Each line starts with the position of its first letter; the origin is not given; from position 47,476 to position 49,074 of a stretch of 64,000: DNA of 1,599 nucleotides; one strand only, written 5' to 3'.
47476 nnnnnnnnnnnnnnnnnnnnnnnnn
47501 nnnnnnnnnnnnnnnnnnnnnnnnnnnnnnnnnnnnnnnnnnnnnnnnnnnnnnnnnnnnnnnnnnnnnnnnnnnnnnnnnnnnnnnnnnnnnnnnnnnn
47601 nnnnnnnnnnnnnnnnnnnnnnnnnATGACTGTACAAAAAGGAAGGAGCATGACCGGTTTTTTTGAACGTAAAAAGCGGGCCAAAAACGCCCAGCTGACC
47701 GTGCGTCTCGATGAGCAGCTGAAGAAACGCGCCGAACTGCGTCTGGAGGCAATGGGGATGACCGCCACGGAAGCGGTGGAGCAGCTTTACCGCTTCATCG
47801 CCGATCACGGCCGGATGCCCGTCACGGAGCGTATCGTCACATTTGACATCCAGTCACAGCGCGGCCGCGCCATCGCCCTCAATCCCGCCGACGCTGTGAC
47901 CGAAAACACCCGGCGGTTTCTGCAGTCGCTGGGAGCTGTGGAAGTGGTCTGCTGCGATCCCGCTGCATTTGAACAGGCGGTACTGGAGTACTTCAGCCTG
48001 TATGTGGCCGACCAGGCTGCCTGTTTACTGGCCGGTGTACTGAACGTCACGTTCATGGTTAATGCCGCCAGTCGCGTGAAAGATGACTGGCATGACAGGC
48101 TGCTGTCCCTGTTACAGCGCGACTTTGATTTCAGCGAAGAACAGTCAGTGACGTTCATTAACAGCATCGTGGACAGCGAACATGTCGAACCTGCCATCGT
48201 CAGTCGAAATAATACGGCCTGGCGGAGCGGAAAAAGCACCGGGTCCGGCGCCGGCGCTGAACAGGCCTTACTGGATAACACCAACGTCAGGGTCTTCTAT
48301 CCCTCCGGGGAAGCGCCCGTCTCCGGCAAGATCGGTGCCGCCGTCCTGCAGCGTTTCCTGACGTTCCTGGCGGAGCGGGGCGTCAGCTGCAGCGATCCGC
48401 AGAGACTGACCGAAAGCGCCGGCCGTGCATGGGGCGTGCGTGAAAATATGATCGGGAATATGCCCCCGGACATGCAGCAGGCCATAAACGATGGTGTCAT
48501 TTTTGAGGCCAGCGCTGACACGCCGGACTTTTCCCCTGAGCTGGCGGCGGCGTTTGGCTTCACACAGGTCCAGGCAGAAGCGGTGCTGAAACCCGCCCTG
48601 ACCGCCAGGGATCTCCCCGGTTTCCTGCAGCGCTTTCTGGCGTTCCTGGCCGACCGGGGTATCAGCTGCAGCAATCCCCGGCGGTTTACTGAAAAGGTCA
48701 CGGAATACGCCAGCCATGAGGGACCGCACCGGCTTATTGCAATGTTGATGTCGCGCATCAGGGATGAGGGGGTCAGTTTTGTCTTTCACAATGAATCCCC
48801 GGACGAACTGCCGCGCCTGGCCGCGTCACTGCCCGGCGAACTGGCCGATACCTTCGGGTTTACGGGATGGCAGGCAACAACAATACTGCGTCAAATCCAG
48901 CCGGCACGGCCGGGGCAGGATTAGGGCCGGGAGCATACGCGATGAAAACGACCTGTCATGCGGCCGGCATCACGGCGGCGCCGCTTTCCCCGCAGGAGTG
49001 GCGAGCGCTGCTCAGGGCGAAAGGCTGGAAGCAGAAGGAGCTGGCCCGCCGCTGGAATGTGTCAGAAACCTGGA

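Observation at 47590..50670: GC-rich island: DinJ/RelB-like N-terminal domain fused to tandem 90-aa repeats, plus coupled HTH and unknown genes and two tiny membrane proteins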

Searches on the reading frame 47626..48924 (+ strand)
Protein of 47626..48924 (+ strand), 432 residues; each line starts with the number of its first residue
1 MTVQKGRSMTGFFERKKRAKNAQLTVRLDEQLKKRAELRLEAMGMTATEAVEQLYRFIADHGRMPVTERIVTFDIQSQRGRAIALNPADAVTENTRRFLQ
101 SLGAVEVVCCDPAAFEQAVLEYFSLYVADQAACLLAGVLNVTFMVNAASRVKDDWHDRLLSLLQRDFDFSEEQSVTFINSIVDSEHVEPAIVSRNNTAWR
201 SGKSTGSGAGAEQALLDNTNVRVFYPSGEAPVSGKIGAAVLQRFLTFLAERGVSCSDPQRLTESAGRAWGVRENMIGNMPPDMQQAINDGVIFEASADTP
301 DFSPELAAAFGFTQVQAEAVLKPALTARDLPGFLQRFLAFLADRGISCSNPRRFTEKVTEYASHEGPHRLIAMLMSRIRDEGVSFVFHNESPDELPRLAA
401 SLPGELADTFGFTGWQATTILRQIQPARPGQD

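Call 3: search_protein_families(library=pfam, proteins=[window:47626-48924:+], max_evalue=0.1)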
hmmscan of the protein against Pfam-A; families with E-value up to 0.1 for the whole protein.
window:47626-48924:+ (432 aa): 2 families
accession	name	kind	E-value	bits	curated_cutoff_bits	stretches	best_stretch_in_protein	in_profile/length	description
PF04221.18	RelB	-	3.4e-06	27.3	22.4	1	21-70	1-50/82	RelB antitoxin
PF01842.31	ACT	-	0.0048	17.1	27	0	326-347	6-27/66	ACT domain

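Call 4: search_protein_families(library=ncbifam, proteins=[window:47626-48924:+], max_evalue=0.1)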
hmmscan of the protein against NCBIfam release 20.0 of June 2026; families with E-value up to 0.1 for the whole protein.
window:47626-48924:+ (432 aa): 2 families
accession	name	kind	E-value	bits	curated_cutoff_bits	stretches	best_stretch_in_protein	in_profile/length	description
NF008412.0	PRK11235.1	equivalog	1.2e-12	47.8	96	1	22-72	2-52/80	type II toxin-antitoxin system RelB/DinJ family antitoxin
TIGR02384.1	RelB_DinJ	subfamily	1.6e-08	34.6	45.65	1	22-72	4-54/85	type II toxin-antitoxin system RelB/DinJ family antitoxin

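Call 8: search_protein_families(library=padloc, proteins=[window:47626-48924:+], max_evalue=0.1)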
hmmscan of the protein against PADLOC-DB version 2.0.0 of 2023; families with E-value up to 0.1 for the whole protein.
window:47626-48924:+ (432 aa): 0 families

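Call 9: search_protein_families(library=phrogs, proteins=[window:47626-48924:+], max_evalue=0.1)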
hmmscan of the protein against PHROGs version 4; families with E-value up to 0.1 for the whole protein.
window:47626-48924:+ (432 aa): 4 families
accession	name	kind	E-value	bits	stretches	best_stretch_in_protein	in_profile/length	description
phrog_2737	-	unknown function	2.6e-08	34.7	1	19-71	2-54/86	-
phrog_15338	-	unknown function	1.4e-06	29.4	1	24-71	4-51/79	-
phrog_33262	-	moron, auxiliary metabolic gene and host takeover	0.085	12.3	0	319-381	190-251/495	phosphoadenosine phosphosulfate reductase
phrog_4624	-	unknown function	0.098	13.8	0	13-60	15-64/66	-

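Call 15: find_homologous_proteins(query=window:47650-48924:+, max_evalue=0.001)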
Query window:47650-48924:+ (424 aa): 65 proteins with E <= 0.001 among 8000 candidates.
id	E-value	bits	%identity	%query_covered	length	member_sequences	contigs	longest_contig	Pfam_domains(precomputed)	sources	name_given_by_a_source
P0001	5.5e-276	933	99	100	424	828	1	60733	-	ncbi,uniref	ncbi:type II toxin-antitoxin system RelB/DinJ family antitoxin [Enterobacter hormaechei]|uniref:type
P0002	3.5e-251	851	93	100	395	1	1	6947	PF04221.19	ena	-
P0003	2.0e-248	842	92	100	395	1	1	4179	PF04221.19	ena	-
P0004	7.7e-248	840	92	100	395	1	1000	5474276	PF04221.19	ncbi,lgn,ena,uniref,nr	ncbi:type II toxin-antitoxin system RelB/DinJ family antitoxin [Klebsiella pneumoniae]|uniref:RelB a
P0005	8.5e-248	840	92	100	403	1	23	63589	PF04221.19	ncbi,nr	ncbi:type II toxin-antitoxin system RelB/DinJ family antitoxin [Enterobacter hormaechei]|nr:MULTISPE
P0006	9.9e-248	840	92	100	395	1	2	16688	PF04221.19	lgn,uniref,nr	uniref:Type II toxin-antitoxin system RelB/DinJ family antitoxin n=1 Tax=Klebsiella pneumoniae TaxID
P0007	1.0e-247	840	92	100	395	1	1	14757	PF04221.19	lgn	-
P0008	1.9e-247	839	92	100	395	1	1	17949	PF04221.19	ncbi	-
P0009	1.9e-247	839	92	100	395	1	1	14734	PF04221.19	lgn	-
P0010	1.9e-247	839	92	100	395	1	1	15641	PF04221.19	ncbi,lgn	ncbi:TPA: type II toxin-antitoxin system RelB/DinJ family antitoxin [Escherichia coli]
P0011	2.0e-247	839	92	100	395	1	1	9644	PF04221.19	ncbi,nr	ncbi:TPA: type II toxin-antitoxin system RelB/DinJ family antitoxin [Escherichia coli]|nr:type II to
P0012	2.3e-247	839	92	100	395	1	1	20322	PF04221.19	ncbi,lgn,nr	ncbi:TPA: type II toxin-antitoxin system RelB/DinJ family antitoxin [Escherichia coli]|nr:type II to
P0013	2.6e-247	838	92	100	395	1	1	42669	PF04221.19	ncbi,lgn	ncbi:TPA: type II toxin-antitoxin system RelB/DinJ family antitoxin [Klebsiella pneumoniae]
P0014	2.6e-247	838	92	100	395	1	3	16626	PF04221.19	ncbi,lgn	ncbi:TPA: type II toxin-antitoxin system RelB/DinJ family antitoxin [Klebsiella pneumoniae]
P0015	2.6e-247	838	92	100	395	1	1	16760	PF04221.19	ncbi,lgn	ncbi:type II toxin-antitoxin system RelB/DinJ family antitoxin [Klebsiella pneumoniae]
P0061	5.9e-159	547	90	53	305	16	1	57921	PF04221.19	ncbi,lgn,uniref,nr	ncbi:type II toxin-antitoxin system RelB/DinJ family antitoxin [Escherichia coli]|uniref:type II tox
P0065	8.6e-42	162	33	74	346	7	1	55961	PF04221.19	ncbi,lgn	ncbi:TPA: type II toxin-antitoxin system RelB/DinJ family antitoxin [Yersinia enterocolitica]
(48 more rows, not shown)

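Call 25: search_protein_representatives(protein=window:47845-48921:+)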
Query: 359 residues. Proteins with E-value up to 0.001 (for the whole library): 15; up to 1e-10: 10; up to 1e-30: 4. The best 15 are listed.
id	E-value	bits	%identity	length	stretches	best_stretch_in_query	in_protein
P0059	1.7e-130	451.6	91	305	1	132-359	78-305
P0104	8.8e-53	196.1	86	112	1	248-359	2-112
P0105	8.9e-42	159.9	67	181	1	3-123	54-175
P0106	1.1e-37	146.4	98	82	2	164-205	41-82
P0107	5.7e-23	98.1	89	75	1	129-185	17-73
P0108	1.2e-22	97.0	48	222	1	235-356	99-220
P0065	1.6e-21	93.3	42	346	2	11-118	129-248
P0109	5.1e-20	88.4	50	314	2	8-113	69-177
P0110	1.9e-19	86.5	87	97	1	210-264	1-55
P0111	6.5e-18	81.5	49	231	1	258-358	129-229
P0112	1.7e-09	53.8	97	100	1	328-358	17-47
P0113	4.5e-07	45.8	42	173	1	262-359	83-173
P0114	2.3e-05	40.2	35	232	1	248-354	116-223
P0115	1.2e-04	37.9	52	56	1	306-355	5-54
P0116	9.0e-04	35.0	29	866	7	94-169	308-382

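Call 29: find_encoding_contigs(protein=P0065, flank=7000, max_places=2)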
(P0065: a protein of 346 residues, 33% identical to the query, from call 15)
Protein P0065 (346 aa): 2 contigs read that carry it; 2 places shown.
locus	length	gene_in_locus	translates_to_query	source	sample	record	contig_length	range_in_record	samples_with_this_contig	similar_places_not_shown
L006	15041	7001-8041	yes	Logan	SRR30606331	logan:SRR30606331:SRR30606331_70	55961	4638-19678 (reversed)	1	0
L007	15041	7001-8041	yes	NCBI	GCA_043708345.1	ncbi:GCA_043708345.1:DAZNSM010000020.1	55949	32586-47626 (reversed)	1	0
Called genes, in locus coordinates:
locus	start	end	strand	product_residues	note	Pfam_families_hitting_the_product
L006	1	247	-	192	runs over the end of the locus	-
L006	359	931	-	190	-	PF13091:PLDc_2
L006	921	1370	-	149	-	PF10784:Plasmid_stab_B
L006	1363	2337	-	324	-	PF06406:StbA_N, PF17989:ALP_N (faint), PF21523:ParM_N, PF21522:MreB-like_C (weak)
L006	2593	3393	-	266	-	PF00589:Phage_integrase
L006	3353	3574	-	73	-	-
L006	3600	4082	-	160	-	-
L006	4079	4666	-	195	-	PF04471:Mrr_cat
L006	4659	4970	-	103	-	PF01381:HTH_3 (weak)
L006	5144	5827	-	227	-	-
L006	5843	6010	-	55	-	-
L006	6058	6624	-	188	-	-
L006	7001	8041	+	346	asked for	PF04221:RelB (weak)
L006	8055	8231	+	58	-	-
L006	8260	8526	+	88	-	-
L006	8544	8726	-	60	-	PF12651:RHH_3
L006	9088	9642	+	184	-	-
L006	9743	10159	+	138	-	-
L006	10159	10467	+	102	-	-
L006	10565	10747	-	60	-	-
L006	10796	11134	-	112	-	PF13744:HTH_37, PF01381:HTH_3 (weak)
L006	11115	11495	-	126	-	PF05973:Gp49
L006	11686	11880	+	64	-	-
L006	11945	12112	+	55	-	-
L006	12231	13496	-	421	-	PF00817:IMS, PF11799:IMS_C, PF13438:DUF4113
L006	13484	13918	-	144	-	PF00717:Peptidase_S24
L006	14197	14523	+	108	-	-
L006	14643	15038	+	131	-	-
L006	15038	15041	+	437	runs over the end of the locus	PF23127:DotM_C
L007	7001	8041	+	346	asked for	PF04221:RelB (weak)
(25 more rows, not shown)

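Call 30: find_encoding_contigs(protein=P0061, flank=7000, max_places=2)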
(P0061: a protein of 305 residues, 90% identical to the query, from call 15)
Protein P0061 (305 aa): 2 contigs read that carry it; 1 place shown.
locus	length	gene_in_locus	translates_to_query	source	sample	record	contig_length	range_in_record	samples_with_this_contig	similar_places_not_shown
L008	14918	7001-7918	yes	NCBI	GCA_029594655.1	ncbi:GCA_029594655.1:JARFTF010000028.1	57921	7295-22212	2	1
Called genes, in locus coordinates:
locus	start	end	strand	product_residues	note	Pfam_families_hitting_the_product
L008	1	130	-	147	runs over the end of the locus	PF10784:Plasmid_stab_B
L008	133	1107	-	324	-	PF06406:StbA_N, PF17989:ALP_N (weak), PF21522:MreB-like_C (weak), PF21523:ParM_N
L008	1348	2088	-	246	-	PF00589:Phage_integrase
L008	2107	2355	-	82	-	-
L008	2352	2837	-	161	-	-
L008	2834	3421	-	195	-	PF04471:Mrr_cat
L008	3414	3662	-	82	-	PF01381:HTH_3, PF12844:HTH_19 (weak), PF13560:HTH_31 (weak)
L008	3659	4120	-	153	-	-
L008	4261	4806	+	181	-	-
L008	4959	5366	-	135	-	-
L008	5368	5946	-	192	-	-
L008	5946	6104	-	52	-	-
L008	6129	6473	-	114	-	-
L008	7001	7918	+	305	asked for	PF04221:RelB (weak)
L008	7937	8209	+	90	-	-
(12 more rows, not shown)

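Call 39: predict_structure(alignment_id=A2)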
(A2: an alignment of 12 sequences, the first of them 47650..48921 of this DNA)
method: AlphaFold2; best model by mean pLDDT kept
length: 424 residues; sequences in the alignment: 12
mean_pLDDT: 65.7   pTM: 0.38
mean pLDDT of the five models: 65.7, 64.1, 62.2, 59.9, 59.4
residues with pLDDT >= 90: 12; 70-90: 213; 50-70: 92; < 50: 107
segments of 3 or more residues with pLDDT < 50: 1-20, 53-77, 181-228, 258-269
pLDDT, mean of each block of 10 residues (from residue 1): 35 38 64 68 57 41 32 43 82 87 82 68 78 77 74 90 83 73 42 26 27 26 38 76 80 59 42 64 72 82 76 73 84 89 88 67 81 85 69 83 80 82 54
secondary structure, 60 per line:
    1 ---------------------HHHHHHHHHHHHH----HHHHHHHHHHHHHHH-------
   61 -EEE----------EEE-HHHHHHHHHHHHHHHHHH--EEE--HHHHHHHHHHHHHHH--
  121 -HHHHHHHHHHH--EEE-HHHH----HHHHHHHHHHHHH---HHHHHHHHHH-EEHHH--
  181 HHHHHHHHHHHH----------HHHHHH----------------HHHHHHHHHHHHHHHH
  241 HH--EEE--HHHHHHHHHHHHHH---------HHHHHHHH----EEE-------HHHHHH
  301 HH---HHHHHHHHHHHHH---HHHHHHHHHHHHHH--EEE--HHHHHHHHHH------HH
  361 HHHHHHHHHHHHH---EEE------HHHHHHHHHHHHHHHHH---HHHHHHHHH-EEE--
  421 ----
elements in order: H22-34 H39-53 E62-64 E75-77 H79-96 E99-101 H104-118 H122-132 E135-137 H139-142 H147-159 H163-172 H181-192 H203-208 H225-242 E245-247 H250-263 H273-280 E285-287 H295-302 H306-318 H322-335 E338-340 H343-352 H359-373 E377-379 H386-402 H406-414 E416-418

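Call 68: find_related_loci(query=A2, collection=genome_contigs, flank=6000)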
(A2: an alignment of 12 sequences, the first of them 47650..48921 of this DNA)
Query A2 (424 aa) in genome_contigs; peptide patterns used: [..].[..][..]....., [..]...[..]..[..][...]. (x = any residue, [..] = any of these).
35 stretches matched a pattern; 3 encode a relative of the query (tblastn E <= 1e-3); 3 distinct loci.
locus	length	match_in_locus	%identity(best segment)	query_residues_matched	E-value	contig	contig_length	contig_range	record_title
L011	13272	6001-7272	99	1-424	0e+0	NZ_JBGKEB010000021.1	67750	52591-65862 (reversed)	Enterobacter sp. KBR-315C3_2022 ctg_21, whole genome shotgun sequence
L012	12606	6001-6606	97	1-202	1e-129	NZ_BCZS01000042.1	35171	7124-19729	Pluralibacter gergoviae ATCC 33028 = NBRC 105706, whole genome shotgun sequence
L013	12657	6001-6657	37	1-420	4e-30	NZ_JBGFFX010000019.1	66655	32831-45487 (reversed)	Erwinia aeris strain ACCC 02193 19, whole genome shotgun sequence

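Call 73: search_protein_families(library=pfam, proteins=[L013:6666-7226:+, L013:7253-7669:+, L013:11072-11254:+, L006:8055-8228:+, L006:8260-8523:+, L013:7889-8629:-], max_evalue=0.05)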
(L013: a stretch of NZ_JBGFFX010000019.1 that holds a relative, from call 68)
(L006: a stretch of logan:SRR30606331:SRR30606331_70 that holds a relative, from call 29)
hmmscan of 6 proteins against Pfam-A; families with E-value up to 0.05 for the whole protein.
L013:6666-7226:+ (187 aa): 3 families
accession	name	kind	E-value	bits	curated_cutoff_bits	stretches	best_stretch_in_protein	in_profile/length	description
PF13560.12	HTH_31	-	1.3e-05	25.8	27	0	17-57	6-46/64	Helix-turn-helix domain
PF20432.4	Xre-like-HTH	-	3.4e-05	24.5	25.8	0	152-169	18-35/63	Antitoxin Xre-like helix-turn-helix domain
PF06114.19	Peptidase_M78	-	0.00075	19.7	22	0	133-167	87-122/123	IrrE N-terminal-like domain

L013:7253-7669:+ (139 aa): 0 families

L013:11072-11254:+ (61 aa): 1 family
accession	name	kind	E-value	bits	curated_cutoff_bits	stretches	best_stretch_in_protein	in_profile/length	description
PF08535.16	KorB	-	0.00097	19.5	22.3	1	14-54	39-79/89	KorB domain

L006:8055-8228:+ (58 aa): 0 families

L006:8260-8523:+ (88 aa): 1 family
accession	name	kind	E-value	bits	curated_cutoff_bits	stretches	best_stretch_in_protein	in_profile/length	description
PF01436.27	NHL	-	0.019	15.4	20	0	45-61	3-19/28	NHL repeat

L013:7889-8629:- (246 aa): 1 family
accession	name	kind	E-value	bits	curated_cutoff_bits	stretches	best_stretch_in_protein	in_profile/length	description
PF13643.11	DUF4145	-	8.9e-09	35.7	23.1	1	131-215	5-84/88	Domain of unknown function (DUF4145)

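Call 111: search_protein_families(library=padloc, proteins=[L013:6666-7226:+], max_evalue=0.01)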
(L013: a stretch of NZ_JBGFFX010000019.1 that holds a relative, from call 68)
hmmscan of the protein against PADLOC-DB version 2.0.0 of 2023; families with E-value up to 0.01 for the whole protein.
L013:6666-7226:+ (187 aa): 0 families

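Call 115: find_related_loci(query=A2, collection=metagenome_contigs, flank=5000)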
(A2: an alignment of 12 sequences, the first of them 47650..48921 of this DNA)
Query A2 (424 aa) in metagenome_contigs; peptide patterns used: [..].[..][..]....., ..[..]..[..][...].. (x = any residue, [..] = any of these).
64 stretches matched a pattern; 19 encode a relative of the query (tblastn E <= 1e-3); 19 distinct loci.
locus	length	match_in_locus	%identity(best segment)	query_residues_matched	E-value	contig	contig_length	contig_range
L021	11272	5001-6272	100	1-424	0e+0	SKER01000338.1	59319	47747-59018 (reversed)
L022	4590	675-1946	99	1-424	0e+0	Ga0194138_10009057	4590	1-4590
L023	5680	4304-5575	99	1-424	0e+0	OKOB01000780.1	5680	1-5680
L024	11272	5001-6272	98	1-424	0e+0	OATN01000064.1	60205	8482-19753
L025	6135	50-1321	98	1-424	0e+0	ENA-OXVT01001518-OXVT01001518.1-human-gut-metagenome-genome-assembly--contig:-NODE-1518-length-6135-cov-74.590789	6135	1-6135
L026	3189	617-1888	98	1-424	0e+0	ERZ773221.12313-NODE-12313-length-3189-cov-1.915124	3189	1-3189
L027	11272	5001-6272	99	1-424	0e+0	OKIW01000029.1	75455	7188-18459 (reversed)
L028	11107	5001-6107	98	1-422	0e+0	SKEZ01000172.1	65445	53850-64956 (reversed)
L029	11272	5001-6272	99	1-424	0e+0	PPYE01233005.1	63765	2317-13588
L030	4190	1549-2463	91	1-424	4e-138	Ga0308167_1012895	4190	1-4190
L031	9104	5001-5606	98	1-202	8e-130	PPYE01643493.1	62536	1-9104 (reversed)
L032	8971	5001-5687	89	1-231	1e-129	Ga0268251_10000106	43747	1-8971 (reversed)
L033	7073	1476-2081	96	1-202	3e-127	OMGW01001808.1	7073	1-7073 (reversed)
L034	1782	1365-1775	100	1-137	5e-91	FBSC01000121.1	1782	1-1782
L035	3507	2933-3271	75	1-117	7e-49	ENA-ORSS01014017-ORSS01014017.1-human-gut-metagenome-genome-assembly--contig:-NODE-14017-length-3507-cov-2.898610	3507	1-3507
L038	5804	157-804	75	1-423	6e-26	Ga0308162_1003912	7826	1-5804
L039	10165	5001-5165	64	12-66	3e-16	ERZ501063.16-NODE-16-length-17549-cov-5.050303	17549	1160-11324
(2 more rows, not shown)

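Call 118: search_protein_families(library=pfam, proteins=[L038:1818-2375:+, L038:1066-1497:+, L038:1583-1804:+, L038:2402-3031:+, L039:4806-5342:+, L013:11643-12305:+, L038:4796-5173:-, L038:4480-4965:-], max_evalue=0.05)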
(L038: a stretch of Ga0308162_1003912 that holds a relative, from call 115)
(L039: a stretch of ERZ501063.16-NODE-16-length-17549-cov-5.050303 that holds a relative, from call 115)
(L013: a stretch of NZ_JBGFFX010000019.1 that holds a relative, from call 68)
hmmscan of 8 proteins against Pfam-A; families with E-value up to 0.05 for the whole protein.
L038:1818-2375:+ (186 aa): 0 families

L038:1066-1497:+ (144 aa): 1 family
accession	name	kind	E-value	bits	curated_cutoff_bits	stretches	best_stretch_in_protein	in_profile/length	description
PF11448.13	DUF3005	-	0.038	14.5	25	0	33-63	63-93/109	Protein of unknown function (DUF3005)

L038:1583-1804:+ (74 aa): 0 families

L038:2402-3031:+ (210 aa): 0 families

L039:4806-5342:+ (179 aa): 5 families
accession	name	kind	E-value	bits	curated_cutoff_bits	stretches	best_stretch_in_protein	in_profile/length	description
PF04221.18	RelB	-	1.1e-09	38.5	22.4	1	68-119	2-53/82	RelB antitoxin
PF10412.15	TrwB_AAD_bind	-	0.00017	21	20.5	1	127-161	277-311/387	Type IV secretion-system coupling protein DNA-binding domain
PF12696.13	TraG-D_C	-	0.00033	21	22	1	132-159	38-65/126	TraM recognition site of TraD and TraG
PF05431.16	Toxin_10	-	0.00089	19.4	28.6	1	28-102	40-113/188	Insecticidal Crystal Toxin, P42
PF06862.17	Utp25_C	-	0.038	14.1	32.8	0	112-153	144-185/190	Utp25, C-terminal domain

L013:11643-12305:+ (221 aa): 0 families

L038:4796-5173:- (125 aa): 1 family
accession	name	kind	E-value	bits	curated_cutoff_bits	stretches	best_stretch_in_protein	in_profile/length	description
PF05973.20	Gp49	-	1.3e-24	86.5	23.9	1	16-109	1-90/90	Phage derived protein Gp49-like (DUF891)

L038:4480-4965:- (161 aa): 6 families
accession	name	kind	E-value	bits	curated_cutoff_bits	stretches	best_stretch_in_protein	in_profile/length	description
PF13744.12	HTH_37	-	6.4e-27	93.6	27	1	68-147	1-80/80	Helix-turn-helix domain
PF01381.28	HTH_3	-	7.9e-06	26.3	23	1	92-143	2-53/55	Helix-turn-helix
PF13560.12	HTH_31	-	0.00099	19.8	27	1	96-123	12-39/64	Helix-turn-helix domain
PF17762.8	HTH_ParB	-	0.0078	16.8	22.6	1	89-120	11-42/102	ParB HTH domain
PF02001.22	DUF134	-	0.011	16.7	27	1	85-120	36-72/98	Protein of unknown function DUF134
PF13443.12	HTH_26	-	0.02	15.5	22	1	101-143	13-55/63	Cro/C1-type HTH DNA-binding domain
